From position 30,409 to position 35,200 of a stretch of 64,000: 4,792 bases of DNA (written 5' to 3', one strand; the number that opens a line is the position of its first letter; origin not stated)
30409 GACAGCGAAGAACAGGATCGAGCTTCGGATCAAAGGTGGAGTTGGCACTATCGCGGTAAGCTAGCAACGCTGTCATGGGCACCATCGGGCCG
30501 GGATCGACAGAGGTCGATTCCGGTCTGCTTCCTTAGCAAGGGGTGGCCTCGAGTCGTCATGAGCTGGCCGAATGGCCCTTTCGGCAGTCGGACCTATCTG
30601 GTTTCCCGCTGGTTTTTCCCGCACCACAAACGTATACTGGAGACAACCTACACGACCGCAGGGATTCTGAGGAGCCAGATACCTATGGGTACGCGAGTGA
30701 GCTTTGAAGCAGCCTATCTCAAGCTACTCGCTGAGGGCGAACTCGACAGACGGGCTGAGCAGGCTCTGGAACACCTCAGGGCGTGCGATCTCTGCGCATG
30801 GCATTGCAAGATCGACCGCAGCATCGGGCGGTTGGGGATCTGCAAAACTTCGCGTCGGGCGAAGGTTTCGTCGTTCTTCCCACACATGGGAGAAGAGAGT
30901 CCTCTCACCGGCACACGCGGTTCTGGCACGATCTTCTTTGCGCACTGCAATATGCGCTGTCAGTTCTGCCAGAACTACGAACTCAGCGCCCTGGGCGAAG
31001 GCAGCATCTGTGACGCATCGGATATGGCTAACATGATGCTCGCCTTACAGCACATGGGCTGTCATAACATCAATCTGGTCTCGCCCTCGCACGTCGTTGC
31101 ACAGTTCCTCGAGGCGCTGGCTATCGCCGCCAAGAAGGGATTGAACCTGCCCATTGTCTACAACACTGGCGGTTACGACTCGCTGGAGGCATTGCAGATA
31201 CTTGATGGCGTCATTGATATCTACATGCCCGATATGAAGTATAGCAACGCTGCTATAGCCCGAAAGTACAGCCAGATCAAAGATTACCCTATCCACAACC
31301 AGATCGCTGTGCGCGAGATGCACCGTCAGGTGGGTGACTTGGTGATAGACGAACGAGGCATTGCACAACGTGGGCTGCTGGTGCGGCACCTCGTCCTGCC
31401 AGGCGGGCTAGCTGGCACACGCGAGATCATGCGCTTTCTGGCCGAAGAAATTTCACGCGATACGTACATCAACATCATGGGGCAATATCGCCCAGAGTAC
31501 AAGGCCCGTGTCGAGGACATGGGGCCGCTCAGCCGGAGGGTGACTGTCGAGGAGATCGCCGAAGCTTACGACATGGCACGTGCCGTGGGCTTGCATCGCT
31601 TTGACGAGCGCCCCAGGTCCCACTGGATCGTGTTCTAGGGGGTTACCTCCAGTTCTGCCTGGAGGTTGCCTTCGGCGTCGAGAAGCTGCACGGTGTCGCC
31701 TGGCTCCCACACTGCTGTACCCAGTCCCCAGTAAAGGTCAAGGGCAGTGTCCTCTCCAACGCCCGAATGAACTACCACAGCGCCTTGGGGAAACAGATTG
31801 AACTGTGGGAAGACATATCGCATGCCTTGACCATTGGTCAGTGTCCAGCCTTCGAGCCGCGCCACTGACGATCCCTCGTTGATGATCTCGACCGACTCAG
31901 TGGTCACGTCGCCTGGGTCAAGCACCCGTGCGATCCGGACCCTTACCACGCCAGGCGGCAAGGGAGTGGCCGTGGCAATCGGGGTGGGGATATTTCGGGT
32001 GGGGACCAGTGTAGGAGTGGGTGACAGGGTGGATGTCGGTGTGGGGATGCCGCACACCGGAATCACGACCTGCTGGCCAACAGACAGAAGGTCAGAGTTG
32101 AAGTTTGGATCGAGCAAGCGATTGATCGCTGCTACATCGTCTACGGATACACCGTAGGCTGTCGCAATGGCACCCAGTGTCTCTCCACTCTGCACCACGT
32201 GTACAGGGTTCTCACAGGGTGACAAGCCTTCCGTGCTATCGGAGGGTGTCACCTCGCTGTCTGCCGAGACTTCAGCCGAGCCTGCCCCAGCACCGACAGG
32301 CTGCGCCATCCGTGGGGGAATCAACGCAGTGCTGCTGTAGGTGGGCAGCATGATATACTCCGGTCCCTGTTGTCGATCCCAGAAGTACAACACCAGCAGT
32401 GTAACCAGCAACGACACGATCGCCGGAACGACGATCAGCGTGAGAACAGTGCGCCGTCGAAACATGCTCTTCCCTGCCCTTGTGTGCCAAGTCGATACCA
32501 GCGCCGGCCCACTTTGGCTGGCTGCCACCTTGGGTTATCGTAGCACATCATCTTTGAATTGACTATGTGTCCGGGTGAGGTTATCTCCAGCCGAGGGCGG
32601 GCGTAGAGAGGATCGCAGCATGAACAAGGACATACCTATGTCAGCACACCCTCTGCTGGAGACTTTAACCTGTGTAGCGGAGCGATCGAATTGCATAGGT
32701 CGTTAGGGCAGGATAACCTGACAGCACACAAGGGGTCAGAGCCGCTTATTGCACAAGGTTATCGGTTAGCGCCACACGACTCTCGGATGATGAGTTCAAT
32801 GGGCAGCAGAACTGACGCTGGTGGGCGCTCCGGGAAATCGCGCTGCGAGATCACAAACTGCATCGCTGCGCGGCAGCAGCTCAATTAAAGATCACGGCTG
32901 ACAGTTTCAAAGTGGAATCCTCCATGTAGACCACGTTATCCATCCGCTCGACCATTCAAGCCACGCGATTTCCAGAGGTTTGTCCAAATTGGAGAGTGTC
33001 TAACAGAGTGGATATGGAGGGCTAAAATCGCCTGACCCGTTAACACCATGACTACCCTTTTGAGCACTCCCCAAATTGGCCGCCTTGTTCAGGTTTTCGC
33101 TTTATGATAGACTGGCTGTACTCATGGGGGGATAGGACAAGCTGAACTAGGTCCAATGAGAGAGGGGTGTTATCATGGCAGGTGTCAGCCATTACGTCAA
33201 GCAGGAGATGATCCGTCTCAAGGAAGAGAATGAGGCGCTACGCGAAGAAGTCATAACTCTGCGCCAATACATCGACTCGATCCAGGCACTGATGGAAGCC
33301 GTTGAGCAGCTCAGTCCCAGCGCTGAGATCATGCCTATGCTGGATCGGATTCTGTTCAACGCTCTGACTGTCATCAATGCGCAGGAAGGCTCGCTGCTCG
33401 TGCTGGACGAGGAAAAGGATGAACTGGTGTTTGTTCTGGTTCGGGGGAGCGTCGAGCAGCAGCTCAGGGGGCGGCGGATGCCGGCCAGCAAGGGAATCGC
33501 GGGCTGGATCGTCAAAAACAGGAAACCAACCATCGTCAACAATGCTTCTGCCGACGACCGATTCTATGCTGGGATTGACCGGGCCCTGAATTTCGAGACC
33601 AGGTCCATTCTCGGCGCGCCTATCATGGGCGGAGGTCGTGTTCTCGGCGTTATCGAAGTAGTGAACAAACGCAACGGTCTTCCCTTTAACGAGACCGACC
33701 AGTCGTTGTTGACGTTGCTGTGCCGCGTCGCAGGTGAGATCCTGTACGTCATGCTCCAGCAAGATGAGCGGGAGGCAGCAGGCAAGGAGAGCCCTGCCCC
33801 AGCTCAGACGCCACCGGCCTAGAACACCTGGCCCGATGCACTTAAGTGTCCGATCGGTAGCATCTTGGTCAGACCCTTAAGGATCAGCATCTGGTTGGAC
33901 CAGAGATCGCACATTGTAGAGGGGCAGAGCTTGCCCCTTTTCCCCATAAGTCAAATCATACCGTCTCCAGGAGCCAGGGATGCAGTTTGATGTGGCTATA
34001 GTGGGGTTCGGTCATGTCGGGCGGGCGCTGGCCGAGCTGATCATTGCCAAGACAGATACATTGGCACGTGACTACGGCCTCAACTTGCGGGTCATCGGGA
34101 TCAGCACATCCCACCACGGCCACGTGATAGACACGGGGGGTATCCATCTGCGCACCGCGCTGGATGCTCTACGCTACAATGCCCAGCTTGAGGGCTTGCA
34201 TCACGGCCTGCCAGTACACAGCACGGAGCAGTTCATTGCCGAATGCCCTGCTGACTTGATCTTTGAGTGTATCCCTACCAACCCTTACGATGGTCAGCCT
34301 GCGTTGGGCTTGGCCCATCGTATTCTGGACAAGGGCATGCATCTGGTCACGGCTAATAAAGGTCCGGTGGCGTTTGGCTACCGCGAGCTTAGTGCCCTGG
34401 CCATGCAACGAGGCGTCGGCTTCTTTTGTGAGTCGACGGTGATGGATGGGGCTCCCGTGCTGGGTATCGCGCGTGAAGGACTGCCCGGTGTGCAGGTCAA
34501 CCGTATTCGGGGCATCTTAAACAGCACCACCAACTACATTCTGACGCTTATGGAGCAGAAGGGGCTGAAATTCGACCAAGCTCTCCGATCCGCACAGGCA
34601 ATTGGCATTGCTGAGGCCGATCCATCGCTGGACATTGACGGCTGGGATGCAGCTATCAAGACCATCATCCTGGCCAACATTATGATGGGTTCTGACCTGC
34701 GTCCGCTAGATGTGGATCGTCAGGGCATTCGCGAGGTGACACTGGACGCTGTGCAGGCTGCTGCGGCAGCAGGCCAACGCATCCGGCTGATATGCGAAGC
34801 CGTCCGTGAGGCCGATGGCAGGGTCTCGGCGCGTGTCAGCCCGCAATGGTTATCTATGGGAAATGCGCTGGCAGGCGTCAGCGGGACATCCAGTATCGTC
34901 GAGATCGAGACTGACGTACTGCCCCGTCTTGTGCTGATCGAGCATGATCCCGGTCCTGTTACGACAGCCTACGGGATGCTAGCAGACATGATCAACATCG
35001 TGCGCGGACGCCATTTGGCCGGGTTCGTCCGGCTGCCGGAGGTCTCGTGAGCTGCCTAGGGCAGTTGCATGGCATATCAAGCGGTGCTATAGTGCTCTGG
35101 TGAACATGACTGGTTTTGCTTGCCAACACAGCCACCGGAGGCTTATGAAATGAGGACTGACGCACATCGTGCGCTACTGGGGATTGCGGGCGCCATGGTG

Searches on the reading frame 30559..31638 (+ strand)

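Call 74: search_protein_families(library=pfam, proteins=[window:30559-31638:+], max_evalue=0.00001)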
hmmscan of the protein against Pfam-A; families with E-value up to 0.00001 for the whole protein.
window:30559-31638:+ (359 aa): 1 family
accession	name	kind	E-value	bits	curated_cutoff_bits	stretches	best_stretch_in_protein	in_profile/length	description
PF04055.27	Radical_SAM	-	6.8e-08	33.3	29.5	1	125-225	2-108/166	Radical SAM superfamily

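Call 90: search_protein_families(library=ncbifam, proteins=[window:30559-31638:+], max_evalue=0.00001)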
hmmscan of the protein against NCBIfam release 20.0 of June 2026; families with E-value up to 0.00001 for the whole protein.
window:30559-31638:+ (359 aa): 0 families

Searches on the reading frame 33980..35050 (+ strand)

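Call 74: search_protein_families(library=pfam, proteins=[window:33980-35050:+], max_evalue=0.00001)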
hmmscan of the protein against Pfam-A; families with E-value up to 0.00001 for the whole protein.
window:33980-35050:+ (356 aa): 1 family
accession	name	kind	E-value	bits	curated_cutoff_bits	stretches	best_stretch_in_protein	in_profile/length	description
PF00742.24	Homoserine_dh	-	4.1e-52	177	22.9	1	159-338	1-173/173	Homoserine dehydrogenase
